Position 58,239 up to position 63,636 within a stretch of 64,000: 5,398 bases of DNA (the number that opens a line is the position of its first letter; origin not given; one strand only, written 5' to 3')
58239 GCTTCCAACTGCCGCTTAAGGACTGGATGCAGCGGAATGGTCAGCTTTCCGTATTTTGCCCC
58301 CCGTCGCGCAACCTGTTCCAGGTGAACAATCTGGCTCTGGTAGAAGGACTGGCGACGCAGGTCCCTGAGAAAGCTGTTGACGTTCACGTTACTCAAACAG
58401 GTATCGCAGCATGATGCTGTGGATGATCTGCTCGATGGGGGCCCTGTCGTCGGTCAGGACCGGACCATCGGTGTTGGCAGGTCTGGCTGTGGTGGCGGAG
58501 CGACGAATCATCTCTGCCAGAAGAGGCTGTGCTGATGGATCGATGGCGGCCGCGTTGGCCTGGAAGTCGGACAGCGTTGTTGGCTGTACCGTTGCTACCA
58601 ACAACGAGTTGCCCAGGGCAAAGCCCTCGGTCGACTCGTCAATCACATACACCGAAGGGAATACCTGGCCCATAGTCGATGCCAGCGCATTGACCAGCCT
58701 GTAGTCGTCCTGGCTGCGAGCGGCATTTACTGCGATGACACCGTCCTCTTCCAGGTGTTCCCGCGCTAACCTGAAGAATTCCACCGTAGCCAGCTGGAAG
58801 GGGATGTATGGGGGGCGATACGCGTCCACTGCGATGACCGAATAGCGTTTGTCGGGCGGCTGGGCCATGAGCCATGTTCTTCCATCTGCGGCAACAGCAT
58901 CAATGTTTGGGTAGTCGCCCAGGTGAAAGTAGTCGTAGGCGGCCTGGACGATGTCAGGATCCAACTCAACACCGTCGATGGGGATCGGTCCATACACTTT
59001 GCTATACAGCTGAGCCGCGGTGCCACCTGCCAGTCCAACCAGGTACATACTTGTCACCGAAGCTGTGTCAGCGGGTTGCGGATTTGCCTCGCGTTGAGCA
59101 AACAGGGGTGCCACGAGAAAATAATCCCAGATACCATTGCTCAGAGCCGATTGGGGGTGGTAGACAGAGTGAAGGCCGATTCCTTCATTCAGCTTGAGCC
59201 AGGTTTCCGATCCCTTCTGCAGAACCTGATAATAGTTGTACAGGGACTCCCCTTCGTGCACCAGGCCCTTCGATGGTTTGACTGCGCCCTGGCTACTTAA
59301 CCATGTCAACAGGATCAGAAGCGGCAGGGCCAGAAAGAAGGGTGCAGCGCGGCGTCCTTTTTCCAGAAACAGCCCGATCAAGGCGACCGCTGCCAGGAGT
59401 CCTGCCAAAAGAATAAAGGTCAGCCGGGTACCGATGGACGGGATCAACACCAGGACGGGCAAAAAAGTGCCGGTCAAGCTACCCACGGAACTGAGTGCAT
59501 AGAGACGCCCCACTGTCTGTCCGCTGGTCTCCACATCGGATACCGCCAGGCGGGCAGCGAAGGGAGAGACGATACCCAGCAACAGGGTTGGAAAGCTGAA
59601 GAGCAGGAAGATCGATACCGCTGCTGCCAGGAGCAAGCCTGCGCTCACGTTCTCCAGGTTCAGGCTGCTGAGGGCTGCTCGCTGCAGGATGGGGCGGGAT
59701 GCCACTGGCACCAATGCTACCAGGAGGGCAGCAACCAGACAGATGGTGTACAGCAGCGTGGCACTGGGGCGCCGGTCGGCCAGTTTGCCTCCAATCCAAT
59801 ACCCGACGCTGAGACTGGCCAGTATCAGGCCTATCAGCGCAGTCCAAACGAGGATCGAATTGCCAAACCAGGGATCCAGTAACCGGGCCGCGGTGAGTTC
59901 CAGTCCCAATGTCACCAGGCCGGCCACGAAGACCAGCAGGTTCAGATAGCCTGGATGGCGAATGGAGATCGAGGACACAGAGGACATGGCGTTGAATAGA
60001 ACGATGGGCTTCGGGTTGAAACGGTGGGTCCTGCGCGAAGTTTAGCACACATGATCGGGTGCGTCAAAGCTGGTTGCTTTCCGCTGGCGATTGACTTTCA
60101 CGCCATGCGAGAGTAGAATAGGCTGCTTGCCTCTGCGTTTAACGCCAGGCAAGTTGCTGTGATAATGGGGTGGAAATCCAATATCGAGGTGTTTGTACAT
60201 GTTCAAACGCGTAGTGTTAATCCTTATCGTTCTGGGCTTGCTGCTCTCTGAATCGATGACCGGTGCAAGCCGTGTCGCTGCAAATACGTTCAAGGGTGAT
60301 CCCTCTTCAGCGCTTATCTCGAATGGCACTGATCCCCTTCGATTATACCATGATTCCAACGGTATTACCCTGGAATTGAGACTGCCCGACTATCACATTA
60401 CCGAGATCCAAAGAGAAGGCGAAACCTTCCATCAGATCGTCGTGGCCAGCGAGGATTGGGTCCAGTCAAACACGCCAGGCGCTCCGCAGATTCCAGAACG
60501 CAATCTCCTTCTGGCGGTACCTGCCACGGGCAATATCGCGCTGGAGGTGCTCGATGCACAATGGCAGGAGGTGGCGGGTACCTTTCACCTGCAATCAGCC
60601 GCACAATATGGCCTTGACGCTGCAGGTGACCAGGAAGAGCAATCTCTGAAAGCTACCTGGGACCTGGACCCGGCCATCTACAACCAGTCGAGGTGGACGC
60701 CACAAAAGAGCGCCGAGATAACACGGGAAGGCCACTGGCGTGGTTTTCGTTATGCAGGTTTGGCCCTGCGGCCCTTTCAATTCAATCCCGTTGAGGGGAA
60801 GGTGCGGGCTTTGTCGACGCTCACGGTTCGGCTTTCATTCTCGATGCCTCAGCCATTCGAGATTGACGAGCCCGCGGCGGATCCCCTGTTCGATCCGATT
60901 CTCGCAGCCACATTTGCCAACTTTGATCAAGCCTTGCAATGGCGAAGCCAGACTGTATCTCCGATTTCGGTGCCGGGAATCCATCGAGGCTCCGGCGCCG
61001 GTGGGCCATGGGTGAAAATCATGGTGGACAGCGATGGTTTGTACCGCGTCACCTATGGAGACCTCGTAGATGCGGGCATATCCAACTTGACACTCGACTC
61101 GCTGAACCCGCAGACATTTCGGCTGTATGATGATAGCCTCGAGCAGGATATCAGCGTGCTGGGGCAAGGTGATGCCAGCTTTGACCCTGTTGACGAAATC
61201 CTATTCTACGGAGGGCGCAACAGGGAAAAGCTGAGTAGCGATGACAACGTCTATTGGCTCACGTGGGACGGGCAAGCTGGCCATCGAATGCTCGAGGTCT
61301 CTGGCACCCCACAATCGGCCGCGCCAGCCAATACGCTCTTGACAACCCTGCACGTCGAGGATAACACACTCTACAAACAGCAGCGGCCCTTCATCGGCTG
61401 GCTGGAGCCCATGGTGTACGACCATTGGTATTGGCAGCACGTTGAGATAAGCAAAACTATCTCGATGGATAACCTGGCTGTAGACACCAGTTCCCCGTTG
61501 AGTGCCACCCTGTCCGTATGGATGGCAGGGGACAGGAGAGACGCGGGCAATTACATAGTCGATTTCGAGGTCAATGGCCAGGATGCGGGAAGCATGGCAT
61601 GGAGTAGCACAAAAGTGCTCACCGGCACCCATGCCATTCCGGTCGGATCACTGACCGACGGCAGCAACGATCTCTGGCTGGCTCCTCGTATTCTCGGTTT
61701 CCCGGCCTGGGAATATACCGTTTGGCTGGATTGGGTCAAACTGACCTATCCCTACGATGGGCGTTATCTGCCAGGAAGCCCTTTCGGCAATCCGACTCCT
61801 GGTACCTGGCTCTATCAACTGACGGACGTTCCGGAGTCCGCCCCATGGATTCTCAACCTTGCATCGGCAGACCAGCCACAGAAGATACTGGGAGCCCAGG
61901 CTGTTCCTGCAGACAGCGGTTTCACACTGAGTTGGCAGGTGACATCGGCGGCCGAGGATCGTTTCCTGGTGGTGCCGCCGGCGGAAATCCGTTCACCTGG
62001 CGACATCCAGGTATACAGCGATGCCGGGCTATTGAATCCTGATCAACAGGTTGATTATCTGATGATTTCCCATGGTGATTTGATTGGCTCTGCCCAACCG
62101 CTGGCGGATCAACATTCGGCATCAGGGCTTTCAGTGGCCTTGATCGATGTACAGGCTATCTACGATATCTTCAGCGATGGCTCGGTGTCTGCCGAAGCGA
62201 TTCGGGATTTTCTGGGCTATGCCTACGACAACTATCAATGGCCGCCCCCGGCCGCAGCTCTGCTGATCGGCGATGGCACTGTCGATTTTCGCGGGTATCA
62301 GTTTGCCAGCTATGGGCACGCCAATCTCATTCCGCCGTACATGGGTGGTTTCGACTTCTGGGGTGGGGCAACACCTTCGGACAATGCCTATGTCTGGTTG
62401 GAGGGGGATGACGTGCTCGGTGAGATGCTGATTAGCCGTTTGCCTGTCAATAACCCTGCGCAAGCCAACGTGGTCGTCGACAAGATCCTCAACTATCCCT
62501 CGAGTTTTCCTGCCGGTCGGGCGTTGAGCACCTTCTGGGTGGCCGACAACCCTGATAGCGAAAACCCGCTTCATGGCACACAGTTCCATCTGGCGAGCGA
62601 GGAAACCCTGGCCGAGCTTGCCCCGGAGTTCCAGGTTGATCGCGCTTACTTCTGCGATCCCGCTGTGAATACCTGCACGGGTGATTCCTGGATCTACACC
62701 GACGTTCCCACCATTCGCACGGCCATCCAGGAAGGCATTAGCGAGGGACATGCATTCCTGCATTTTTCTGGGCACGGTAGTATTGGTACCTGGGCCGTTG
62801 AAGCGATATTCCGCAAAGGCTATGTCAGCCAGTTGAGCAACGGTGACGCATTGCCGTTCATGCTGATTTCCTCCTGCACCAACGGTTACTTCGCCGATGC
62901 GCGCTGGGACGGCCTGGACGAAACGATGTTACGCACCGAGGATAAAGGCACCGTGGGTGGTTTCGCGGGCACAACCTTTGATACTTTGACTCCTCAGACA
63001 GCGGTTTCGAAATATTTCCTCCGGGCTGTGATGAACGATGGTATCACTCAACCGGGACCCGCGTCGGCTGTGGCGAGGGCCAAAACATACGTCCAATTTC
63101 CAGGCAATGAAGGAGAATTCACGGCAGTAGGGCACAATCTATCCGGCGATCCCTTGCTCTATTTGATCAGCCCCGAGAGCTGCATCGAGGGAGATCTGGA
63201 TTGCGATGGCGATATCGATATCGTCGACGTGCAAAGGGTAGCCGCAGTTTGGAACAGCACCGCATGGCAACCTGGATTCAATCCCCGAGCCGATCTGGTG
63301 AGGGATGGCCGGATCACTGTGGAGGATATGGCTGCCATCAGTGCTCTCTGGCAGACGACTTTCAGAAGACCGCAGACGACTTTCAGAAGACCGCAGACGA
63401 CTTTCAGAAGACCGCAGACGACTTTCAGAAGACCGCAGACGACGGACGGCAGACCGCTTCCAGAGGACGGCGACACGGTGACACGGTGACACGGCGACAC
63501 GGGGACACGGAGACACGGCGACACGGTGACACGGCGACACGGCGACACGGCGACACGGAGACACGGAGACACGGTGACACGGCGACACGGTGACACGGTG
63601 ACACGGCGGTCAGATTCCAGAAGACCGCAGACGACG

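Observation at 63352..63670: Composite repeat structure at the 3' end of the C25 peptidase gene: 21-bp x4 coding repeats, then ~47-bp direct repeats flanking a 17-unit octanucleotide array that spans the stop codon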

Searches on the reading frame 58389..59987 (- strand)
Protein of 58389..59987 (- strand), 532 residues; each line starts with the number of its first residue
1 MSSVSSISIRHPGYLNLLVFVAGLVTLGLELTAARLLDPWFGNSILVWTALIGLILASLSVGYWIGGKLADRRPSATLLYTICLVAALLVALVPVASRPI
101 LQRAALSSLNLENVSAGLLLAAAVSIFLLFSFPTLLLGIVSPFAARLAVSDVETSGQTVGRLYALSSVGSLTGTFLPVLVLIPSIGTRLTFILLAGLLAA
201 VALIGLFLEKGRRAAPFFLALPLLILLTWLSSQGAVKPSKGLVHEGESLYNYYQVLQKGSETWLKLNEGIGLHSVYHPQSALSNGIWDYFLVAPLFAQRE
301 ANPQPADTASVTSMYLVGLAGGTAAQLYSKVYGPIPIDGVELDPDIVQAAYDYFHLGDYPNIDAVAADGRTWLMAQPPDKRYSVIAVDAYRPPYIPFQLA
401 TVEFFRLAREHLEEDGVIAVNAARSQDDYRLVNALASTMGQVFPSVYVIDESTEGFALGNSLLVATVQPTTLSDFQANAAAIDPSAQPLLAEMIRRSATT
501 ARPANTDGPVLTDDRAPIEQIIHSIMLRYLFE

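Call 10: search_protein_families(library=pfam, proteins=[window:58389-59987:-], max_evalue=0.01)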
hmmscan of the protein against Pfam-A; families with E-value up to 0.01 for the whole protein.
window:58389-59987:- (532 aa): 1 family
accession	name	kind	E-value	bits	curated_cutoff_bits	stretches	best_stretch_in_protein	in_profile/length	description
PF01564.23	Spermine_synth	-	0.00068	19.7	22.9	1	337-447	45-157/186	Spermine/spermidine synthase domain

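Call 16: find_encoding_contigs(protein=window:58392-59987:-, flank=10000, max_places=10)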
Protein window:58392-59987:- (532 aa): no gene with exactly this product is on record in the collection.

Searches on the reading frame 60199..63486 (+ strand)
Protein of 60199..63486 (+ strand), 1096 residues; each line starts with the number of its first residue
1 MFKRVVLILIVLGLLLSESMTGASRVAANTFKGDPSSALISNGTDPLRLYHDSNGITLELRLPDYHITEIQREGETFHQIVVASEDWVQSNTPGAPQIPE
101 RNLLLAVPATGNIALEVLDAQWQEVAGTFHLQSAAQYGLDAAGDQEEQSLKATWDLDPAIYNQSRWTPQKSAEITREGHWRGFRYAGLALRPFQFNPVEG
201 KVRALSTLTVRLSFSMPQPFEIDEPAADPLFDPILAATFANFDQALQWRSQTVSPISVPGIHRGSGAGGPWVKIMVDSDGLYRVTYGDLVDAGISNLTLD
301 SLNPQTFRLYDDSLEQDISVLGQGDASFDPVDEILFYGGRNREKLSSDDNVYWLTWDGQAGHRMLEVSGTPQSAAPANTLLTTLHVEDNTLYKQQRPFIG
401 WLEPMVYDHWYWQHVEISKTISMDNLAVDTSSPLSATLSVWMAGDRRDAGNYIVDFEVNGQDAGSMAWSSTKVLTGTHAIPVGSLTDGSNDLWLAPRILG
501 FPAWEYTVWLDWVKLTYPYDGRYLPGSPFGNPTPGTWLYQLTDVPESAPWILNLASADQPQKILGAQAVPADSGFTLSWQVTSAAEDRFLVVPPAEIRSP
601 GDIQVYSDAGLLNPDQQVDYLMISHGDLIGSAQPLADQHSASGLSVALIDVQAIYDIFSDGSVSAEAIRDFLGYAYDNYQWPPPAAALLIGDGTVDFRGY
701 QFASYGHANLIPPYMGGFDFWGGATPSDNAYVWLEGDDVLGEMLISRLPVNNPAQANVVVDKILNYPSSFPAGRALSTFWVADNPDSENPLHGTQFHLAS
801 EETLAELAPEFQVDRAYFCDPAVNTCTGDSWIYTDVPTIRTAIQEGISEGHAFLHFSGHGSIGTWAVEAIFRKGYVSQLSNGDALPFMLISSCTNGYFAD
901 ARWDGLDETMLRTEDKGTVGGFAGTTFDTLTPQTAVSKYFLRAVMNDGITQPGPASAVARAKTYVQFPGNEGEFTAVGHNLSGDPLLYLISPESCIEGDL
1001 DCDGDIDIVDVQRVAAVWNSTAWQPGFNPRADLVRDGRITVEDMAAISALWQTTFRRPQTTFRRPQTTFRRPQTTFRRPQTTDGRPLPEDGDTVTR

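Call 10: search_protein_families(library=pfam, proteins=[window:60199-63486:+], max_evalue=0.01)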
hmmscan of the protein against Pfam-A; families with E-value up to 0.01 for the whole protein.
window:60199-63486:+ (1096 aa): 3 families
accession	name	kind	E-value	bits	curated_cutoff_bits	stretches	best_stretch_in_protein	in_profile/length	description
PF01364.23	Peptidase_C25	-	6.3e-62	210.4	23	1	620-987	1-372/374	Peptidase family C25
PF08126.16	Propeptide_C25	-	7.3e-13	48.5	22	1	54-244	19-199/205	Propeptide_C25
PF00404.24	Dockerin_1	-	0.00027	21.5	22.9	1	998-1047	2-52/57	Dockerin type I domain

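Call 11: find_encoding_contigs(protein=window:60199-63486:+, flank=10000, max_places=10)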
Protein window:60199-63486:+ (1096 aa): no gene with exactly this product is on record in the collection.
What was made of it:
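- Tried and rejected: Exact-product look-ups of the C25 protein and of the neighbouring 532-aa protein found nothing (calls 11, 16).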

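Call 12: find_related_loci(query=window:60199-63351:+, collection=genome_contigs, flank=10000)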
Query window:60199-63351:+ (1051 aa) in genome_contigs; peptide patterns used: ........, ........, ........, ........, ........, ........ (x = any residue, [..] = any of these).
32 stretches matched a pattern, but none encodes a relative of the query by tblastn (E <= 1e-3).

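Call 13: find_homologous_proteins(query=window:60199-63486:+, max_evalue=1e-10)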
Query window:60199-63486:+ (1096 aa): 38 proteins with E <= 1e-10 among 8000 candidates.
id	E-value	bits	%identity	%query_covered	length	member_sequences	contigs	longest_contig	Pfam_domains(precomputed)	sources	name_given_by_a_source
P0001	0.0e+0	1168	51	92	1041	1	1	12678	PF08126.17,PF01364.25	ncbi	-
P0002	0.0e+0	1137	50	92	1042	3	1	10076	PF08126.17,PF01364.25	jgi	jgi:hypothetical protein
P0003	0.0e+0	1136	51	92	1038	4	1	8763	PF08126.17,PF01364.25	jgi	jgi:hypothetical protein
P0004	0.0e+0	1129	51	92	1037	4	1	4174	PF08126.17,PF01364.25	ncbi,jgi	jgi:hypothetical protein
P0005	0.0e+0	1125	51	91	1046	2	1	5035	PF08126.17,PF01364.25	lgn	-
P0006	0.0e+0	1122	49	92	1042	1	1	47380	PF08126.17,PF01364.25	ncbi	ncbi:MAG: C25 family cysteine peptidase [Anaerolineae bacterium]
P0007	0.0e+0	1118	49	92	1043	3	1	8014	PF08126.17,PF00404.25,PF01364.25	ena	-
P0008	0.0e+0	1117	50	92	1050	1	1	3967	PF08126.17,PF00404.25,PF01364.25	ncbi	-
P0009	0.0e+0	1110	51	95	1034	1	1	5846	PF08126.17,PF01364.25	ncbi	-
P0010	0.0e+0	1108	48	93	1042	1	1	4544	PF08126.17,PF01364.25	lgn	-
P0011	0.0e+0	1104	50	92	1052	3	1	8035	PF08126.17,PF00404.25,PF01364.25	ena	-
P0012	0.0e+0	1095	50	92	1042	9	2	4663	PF08126.17,PF00404.25,PF01364.25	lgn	-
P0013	0.0e+0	1094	49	91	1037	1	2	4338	PF08126.17,PF00404.25,PF01364.25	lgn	-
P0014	0.0e+0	1068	48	92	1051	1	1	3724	PF08126.17,PF01364.25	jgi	jgi:hypothetical protein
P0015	2.5e-279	948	45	91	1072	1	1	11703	PF08126.17,PF00404.25,PF01364.25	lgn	-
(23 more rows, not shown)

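Call 19: find_encoding_contigs(protein=P0006, flank=6000, max_places=3)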
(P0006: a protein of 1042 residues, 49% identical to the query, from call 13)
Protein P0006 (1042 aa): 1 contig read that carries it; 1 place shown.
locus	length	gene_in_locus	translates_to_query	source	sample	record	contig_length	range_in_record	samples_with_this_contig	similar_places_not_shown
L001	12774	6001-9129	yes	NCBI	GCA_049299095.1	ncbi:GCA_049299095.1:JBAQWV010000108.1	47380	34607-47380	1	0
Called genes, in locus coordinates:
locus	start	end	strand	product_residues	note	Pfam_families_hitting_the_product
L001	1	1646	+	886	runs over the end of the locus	PF03415:Peptidase_C11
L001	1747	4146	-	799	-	PF04851:ResIII (weak), PF00270:DEAD, PF00271:Helicase_C, PF22982:WHD_HRQ1, PF09369:MZB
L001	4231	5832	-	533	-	-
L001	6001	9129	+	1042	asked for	PF08126:Propeptide_C25, PF01364:Peptidase_C25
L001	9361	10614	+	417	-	PF13439:Glyco_transf_4, PF13579:Glyco_trans_4_4 (weak), PF00534:Glycos_transf_1, PF13692:Glyco_trans_1_4, PF13524:Glyco_trans_1_2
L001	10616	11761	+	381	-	PF13439:Glyco_transf_4, PF13477:Glyco_trans_4_2, PF13579:Glyco_trans_4_4, PF00534:Glycos_transf_1, PF13692:Glyco_trans_1_4, PF13524:Glyco_trans_1_2 (weak)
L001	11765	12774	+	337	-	PF20706:GT4-conflict, PF13439:Glyco_transf_4, PF13579:Glyco_trans_4_4, PF00534:Glycos_transf_1, PF13692:Glyco_trans_1_4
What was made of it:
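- On Cyanobacterial STRR: The unit is 8 nt. The gene neighbourhood matches Anaerolineae MAGs (calls 13, 19).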

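Call 20: find_encoding_contigs(protein=P0001, flank=6000, max_places=3)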
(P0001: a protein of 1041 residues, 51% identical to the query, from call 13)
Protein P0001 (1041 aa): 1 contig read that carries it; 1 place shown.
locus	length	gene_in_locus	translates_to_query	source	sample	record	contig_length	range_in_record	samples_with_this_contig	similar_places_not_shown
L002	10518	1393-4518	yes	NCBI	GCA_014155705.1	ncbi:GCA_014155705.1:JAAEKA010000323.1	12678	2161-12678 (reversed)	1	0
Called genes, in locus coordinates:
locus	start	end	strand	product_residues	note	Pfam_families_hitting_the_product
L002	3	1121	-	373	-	?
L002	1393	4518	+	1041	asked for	PF08126:Propeptide_C25, PF01364:Peptidase_C25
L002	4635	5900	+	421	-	PF13439:Glyco_transf_4, PF20706:GT4-conflict, PF00534:Glycos_transf_1, PF13692:Glyco_trans_1_4, PF13524:Glyco_trans_1_2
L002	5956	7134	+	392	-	PF13439:Glyco_transf_4, PF13477:Glyco_trans_4_2, PF13579:Glyco_trans_4_4, PF00534:Glycos_transf_1, PF13524:Glyco_trans_1_2 (weak), PF13692:Glyco_trans_1_4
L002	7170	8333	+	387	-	PF20706:GT4-conflict, PF13439:Glyco_transf_4, PF13579:Glyco_trans_4_4, PF00534:Glycos_transf_1, PF13692:Glyco_trans_1_4, PF13524:Glyco_trans_1_2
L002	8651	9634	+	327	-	PF00005:ABC_tran, PF08352:oligo_HPY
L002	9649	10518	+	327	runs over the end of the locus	PF00005:ABC_tran, PF08352:oligo_HPY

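Call 21: find_encoding_contigs(protein=P0002, flank=6000, max_places=3)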
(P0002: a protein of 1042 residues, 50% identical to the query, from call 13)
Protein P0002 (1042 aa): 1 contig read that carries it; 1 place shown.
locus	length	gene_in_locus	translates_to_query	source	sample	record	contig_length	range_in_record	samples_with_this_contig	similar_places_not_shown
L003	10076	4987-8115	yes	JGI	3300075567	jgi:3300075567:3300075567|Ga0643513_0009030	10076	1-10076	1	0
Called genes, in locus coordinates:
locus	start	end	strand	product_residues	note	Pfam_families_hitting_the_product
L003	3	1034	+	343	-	?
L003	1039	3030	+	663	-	-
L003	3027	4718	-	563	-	-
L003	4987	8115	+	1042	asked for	PF08126:Propeptide_C25, PF01364:Peptidase_C25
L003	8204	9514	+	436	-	PF13439:Glyco_transf_4 (weak), PF00534:Glycos_transf_1, PF13692:Glyco_trans_1_4, PF13524:Glyco_trans_1_2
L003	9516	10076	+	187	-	?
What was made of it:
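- The neighbouring genes are glycosyltransferases (calls 10, 19-21).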

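Call 36: find_related_loci(query=window:60199-63351:+, collection=metagenome_contigs, flank=6000)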
Query window:60199-63351:+ (1051 aa) in metagenome_contigs; peptide patterns used: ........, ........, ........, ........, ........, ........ (x = any residue, [..] = any of these).
69 stretches matched a pattern, but none encodes a relative of the query by tblastn (E <= 1e-3).
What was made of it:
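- Tried and rejected: Peptide-pattern scans of genome_contigs and metagenome_contigs found nothing (calls 12, 36).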

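Call 52: find_encoding_contigs(protein=P0015, flank=3000, max_places=2)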
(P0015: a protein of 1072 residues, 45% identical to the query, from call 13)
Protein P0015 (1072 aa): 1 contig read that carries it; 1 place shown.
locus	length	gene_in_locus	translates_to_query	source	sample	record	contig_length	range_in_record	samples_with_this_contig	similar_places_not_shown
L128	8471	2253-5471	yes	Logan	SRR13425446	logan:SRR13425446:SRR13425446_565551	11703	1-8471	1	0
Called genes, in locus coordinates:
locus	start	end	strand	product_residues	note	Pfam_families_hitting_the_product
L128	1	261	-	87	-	?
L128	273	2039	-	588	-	-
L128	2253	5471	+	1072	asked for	PF08126:Propeptide_C25, PF01364:Peptidase_C25, PF00404:Dockerin_1 (weak)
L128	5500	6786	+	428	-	PF13439:Glyco_transf_4, PF13579:Glyco_trans_4_4 (weak), PF20706:GT4-conflict (weak), PF00534:Glycos_transf_1, PF13692:Glyco_trans_1_4, PF13524:Glyco_trans_1_2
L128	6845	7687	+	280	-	PF13489:Methyltransf_23, PF08241:Methyltransf_11, PF08242:Methyltransf_12, PF13649:Methyltransf_25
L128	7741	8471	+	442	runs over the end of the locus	PF13439:Glyco_transf_4, PF13477:Glyco_trans_4_2, PF13579:Glyco_trans_4_4, PF00534:Glycos_transf_1, PF13692:Glyco_trans_1_4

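Call 53: find_encoding_contigs(protein=P0011, flank=3000, max_places=2)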
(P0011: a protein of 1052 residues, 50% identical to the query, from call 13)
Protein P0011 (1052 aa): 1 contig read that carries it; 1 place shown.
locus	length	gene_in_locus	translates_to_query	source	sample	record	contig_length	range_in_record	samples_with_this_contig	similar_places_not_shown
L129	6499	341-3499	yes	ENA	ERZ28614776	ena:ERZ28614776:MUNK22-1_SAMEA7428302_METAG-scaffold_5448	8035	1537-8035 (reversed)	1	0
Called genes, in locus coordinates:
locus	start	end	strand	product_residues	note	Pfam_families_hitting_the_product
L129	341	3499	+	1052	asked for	PF08126:Propeptide_C25, PF01364:Peptidase_C25, PF00404:Dockerin_1 (faint)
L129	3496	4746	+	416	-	PF13439:Glyco_transf_4, PF13579:Glyco_trans_4_4, PF20706:GT4-conflict, PF00534:Glycos_transf_1, PF13692:Glyco_trans_1_4, PF13524:Glyco_trans_1_2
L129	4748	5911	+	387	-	PF13439:Glyco_transf_4, PF13477:Glyco_trans_4_2 (weak), PF13579:Glyco_trans_4_4, PF00534:Glycos_transf_1, PF13692:Glyco_trans_1_4, PF13524:Glyco_trans_1_2 (weak)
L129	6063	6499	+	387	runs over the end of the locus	PF20706:GT4-conflict (faint), PF13439:Glyco_transf_4, PF13579:Glyco_trans_4_4, PF00534:Glycos_transf_1, PF13692:Glyco_trans_1_4, PF13524:Glyco_trans_1_2 (weak)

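Call 54: find_encoding_contigs(protein=P0003, flank=3000, max_places=2)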
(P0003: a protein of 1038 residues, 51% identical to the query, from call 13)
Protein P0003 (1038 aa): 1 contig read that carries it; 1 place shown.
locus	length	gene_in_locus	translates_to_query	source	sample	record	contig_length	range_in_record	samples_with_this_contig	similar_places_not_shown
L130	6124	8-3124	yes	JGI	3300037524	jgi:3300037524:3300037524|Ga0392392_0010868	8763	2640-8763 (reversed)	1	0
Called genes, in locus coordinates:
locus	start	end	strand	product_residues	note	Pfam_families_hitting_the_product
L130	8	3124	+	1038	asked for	PF08126:Propeptide_C25, PF01364:Peptidase_C25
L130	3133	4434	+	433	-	PF13439:Glyco_transf_4, PF00534:Glycos_transf_1, PF20706:GT4-conflict, PF13692:Glyco_trans_1_4, PF13524:Glyco_trans_1_2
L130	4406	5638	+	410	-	PF13439:Glyco_transf_4, PF13477:Glyco_trans_4_2 (weak), PF13579:Glyco_trans_4_4, PF00534:Glycos_transf_1, PF13692:Glyco_trans_1_4, PF13524:Glyco_trans_1_2 (weak)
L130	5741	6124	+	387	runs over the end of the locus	PF20706:GT4-conflict (weak), PF13439:Glyco_transf_4, PF13579:Glyco_trans_4_4, PF00534:Glycos_transf_1, PF13692:Glyco_trans_1_4, PF13524:Glyco_trans_1_2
